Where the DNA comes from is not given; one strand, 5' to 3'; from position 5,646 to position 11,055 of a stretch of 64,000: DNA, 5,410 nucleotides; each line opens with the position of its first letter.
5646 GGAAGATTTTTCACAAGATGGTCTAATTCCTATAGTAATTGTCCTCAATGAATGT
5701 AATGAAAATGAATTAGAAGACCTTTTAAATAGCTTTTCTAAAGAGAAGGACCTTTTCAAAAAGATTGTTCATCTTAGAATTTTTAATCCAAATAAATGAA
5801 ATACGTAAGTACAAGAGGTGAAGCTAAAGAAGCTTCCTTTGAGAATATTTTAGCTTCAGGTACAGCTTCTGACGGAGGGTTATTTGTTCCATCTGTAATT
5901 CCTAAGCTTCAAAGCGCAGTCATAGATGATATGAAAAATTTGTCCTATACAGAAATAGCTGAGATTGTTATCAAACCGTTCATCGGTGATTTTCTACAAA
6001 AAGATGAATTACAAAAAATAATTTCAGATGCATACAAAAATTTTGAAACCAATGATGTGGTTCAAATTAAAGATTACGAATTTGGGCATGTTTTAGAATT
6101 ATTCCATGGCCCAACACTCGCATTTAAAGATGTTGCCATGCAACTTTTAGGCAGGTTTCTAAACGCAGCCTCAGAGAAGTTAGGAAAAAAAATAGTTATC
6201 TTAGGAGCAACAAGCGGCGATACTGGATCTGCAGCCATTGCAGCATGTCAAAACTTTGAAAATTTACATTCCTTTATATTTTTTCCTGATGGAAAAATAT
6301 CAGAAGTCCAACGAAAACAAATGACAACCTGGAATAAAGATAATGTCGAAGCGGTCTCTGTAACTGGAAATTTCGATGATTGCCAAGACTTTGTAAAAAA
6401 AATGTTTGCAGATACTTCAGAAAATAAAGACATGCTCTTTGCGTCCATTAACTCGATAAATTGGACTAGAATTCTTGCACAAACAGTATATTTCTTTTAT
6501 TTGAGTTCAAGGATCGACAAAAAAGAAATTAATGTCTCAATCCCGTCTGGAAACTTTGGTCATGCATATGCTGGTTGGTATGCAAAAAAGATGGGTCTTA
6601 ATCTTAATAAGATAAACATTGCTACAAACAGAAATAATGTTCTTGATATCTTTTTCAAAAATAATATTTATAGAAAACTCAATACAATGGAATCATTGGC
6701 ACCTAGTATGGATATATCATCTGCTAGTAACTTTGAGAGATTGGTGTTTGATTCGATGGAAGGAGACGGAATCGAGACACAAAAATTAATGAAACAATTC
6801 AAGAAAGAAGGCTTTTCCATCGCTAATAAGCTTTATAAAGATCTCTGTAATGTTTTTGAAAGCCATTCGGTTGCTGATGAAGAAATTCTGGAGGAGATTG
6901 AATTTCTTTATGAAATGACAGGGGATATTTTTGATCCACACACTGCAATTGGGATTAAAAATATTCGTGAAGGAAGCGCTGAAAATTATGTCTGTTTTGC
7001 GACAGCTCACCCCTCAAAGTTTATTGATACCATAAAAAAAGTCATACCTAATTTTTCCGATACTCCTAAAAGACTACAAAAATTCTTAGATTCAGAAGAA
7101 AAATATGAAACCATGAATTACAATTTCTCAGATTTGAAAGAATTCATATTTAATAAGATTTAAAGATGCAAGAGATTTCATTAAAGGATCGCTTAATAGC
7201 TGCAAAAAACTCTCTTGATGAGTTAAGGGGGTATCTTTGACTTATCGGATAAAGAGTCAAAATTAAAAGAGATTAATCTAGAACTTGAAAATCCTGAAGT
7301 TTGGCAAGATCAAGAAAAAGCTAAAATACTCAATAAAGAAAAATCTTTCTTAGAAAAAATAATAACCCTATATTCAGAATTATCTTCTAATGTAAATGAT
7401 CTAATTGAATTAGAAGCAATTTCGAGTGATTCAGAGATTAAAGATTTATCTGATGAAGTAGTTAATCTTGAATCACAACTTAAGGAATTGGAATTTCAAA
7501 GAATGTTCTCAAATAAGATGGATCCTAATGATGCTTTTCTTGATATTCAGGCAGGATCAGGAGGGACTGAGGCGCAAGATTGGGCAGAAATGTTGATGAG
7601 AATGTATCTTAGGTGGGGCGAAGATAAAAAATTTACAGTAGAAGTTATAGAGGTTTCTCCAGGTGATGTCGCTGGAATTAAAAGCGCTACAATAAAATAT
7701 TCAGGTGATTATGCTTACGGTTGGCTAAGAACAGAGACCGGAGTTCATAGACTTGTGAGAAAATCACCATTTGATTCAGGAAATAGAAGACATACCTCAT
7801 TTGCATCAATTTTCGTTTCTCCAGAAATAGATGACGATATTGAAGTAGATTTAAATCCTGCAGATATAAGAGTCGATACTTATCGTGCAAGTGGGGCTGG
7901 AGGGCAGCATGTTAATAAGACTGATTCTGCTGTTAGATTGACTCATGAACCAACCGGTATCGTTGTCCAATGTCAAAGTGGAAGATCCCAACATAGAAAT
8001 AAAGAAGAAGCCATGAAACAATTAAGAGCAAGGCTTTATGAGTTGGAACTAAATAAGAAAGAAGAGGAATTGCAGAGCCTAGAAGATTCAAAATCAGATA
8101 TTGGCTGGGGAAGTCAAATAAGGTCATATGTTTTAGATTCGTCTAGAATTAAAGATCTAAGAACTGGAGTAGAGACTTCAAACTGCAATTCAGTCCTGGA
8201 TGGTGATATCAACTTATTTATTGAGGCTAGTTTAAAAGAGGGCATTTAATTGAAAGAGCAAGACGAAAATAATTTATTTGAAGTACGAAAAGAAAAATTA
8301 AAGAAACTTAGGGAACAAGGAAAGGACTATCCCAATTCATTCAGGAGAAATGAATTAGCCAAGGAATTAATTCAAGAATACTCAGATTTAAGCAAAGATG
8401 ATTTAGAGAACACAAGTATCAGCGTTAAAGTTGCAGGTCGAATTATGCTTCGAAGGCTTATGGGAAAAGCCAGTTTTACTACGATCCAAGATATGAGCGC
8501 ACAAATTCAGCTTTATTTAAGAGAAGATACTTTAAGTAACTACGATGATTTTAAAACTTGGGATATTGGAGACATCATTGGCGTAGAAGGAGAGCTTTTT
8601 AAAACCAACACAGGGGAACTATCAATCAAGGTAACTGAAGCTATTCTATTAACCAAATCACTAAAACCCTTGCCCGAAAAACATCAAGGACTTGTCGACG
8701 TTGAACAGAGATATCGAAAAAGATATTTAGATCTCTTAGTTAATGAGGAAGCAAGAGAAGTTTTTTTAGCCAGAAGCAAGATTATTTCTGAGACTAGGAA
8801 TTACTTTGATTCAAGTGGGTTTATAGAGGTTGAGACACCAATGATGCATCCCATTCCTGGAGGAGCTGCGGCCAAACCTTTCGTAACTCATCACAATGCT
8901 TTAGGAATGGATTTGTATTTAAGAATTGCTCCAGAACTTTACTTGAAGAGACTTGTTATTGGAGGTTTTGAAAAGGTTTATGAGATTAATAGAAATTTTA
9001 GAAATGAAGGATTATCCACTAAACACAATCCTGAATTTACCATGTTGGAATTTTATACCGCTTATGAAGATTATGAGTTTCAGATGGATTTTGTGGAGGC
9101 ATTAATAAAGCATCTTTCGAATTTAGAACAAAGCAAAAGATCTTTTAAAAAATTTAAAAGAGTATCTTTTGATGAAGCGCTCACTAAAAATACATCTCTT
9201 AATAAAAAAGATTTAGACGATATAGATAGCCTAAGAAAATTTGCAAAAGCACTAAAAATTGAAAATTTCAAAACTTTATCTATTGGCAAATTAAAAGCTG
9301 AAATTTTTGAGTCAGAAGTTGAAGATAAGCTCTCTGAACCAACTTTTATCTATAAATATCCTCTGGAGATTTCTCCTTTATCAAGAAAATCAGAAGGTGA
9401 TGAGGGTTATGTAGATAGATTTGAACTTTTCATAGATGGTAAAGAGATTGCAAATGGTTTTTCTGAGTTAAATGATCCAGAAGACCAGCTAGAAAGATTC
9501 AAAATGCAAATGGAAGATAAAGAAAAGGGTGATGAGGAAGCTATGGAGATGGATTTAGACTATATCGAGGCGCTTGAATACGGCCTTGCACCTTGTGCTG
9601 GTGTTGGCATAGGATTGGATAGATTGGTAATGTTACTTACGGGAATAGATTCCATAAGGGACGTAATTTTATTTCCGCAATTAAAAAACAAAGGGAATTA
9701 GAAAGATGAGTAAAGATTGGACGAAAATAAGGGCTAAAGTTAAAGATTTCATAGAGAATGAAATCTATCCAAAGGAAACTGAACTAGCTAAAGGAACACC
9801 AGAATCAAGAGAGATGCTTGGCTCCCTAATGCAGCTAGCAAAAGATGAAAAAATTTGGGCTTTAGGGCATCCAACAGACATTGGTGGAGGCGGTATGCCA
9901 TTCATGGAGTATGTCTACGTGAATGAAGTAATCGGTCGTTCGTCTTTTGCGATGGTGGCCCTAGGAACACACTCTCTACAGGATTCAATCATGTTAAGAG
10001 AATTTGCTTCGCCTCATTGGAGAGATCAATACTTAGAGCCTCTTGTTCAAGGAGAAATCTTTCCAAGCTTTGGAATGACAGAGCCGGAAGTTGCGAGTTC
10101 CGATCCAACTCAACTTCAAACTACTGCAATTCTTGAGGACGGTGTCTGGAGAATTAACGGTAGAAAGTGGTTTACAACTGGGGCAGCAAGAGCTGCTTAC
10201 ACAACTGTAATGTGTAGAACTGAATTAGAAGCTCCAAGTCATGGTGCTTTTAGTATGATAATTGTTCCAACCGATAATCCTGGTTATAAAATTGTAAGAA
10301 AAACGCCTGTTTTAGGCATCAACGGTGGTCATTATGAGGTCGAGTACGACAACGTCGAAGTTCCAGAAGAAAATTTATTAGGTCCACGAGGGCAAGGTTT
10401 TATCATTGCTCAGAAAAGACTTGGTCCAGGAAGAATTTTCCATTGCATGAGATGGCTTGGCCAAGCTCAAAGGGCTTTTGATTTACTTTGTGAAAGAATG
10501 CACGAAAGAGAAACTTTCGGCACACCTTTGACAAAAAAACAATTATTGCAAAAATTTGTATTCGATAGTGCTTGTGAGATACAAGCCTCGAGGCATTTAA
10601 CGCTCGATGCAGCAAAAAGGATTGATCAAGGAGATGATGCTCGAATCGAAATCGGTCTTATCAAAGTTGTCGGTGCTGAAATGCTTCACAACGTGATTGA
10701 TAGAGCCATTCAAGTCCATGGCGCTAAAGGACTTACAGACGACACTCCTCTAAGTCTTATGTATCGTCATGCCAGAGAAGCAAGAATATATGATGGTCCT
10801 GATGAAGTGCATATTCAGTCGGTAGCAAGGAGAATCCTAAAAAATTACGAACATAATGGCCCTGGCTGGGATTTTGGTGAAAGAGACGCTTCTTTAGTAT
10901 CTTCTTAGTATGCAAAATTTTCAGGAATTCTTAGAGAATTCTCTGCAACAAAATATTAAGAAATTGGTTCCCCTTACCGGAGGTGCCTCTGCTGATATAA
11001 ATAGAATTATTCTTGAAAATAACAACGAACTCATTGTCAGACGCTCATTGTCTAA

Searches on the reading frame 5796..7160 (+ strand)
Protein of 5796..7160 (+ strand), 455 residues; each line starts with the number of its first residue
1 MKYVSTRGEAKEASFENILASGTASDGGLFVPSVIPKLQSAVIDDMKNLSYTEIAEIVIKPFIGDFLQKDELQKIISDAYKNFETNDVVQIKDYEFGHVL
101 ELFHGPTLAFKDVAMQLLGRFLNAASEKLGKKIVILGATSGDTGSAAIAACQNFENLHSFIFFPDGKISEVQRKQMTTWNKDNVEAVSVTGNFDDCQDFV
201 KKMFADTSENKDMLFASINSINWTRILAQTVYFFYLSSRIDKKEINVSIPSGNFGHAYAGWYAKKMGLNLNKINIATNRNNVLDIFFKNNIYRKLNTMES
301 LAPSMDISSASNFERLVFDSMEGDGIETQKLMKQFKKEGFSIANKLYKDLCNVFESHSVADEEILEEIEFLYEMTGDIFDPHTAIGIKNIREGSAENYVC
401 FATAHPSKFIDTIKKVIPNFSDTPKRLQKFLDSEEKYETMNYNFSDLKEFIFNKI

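Call 79: search_protein_families(library=pfam, proteins=[window:5796-7160:+], max_evalue=0.00001)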
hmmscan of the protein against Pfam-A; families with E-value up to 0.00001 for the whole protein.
window:5796-7160:+ (455 aa): 2 families
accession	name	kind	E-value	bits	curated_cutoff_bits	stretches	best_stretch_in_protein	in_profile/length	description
PF14821.11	Thr_synth_N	-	2.8e-26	91.9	25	1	2-80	1-79/79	Threonine synthase N terminus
PF00291.31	PALP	-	6.8e-17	62.2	35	1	101-323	29-236/295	Pyridoxal-phosphate dependent enzyme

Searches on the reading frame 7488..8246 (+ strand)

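Call 79: search_protein_families(library=pfam, proteins=[window:7488-8246:+], max_evalue=0.00001)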
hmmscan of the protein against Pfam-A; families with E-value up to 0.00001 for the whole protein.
window:7488-8246:+ (253 aa): 2 families
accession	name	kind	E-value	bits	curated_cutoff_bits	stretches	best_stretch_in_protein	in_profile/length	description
PF00472.26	RF-1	-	8.7e-43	145.4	35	1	116-225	1-116/116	RF-1 domain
PF03462.23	PCRF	-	2.5e-42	145.3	24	1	3-108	87-194/194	PCRF domain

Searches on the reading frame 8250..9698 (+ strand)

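Call 79: search_protein_families(library=pfam, proteins=[window:8250-9698:+], max_evalue=0.00001)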
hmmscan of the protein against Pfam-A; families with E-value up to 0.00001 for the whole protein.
window:8250-9698:+ (483 aa): 3 families
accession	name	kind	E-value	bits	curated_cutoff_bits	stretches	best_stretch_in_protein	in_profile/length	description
PF00152.25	tRNA-synt_2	-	8.8e-91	304.6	25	1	151-478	2-307/308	tRNA synthetases class II (D, K and N)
PF01336.31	tRNA_anti-codon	-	9e-16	58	27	1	59-133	1-74/75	OB-fold nucleic acid binding domain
PF01409.25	tRNA-synt_2d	-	9.8e-06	25.7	19.8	0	447-472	210-235/246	tRNA synthetases class II core domain (F)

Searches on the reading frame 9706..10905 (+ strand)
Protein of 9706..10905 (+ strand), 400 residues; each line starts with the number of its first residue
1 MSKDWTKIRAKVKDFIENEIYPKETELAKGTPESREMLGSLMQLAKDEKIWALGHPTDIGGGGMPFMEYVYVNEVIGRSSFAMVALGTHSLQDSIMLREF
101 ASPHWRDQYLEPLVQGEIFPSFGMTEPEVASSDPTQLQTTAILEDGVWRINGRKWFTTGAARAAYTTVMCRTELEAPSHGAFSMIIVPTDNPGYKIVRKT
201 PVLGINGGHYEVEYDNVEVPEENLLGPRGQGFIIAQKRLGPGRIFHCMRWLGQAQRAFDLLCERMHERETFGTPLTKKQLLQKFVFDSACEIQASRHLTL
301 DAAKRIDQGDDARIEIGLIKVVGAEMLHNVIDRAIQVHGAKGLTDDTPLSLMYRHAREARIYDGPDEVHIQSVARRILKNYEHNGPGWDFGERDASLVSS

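Call 79: search_protein_families(library=pfam, proteins=[window:9706-10905:+], max_evalue=0.00001)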
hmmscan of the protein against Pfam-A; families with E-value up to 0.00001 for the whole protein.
window:9706-10905:+ (400 aa): 4 families
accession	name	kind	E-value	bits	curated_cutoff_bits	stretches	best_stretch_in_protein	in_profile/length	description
PF00441.29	Acyl-CoA_dh_1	-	2e-41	142.1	22.4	1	229-378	1-150/150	Acyl-CoA dehydrogenase, C-terminal domain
PF02770.24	Acyl-CoA_dh_M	-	3e-22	79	33.3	1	121-217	1-97/97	Acyl-CoA dehydrogenase, middle domain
PF08028.16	Acyl-CoA_dh_2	-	5.9e-14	52.9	22.7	1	245-362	2-129/134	Acyl-CoA dehydrogenase, C-terminal domain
PF02771.21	Acyl-CoA_dh_N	-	3.9e-12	47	22.9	1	6-117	5-113/113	Acyl-CoA dehydrogenase, N-terminal domain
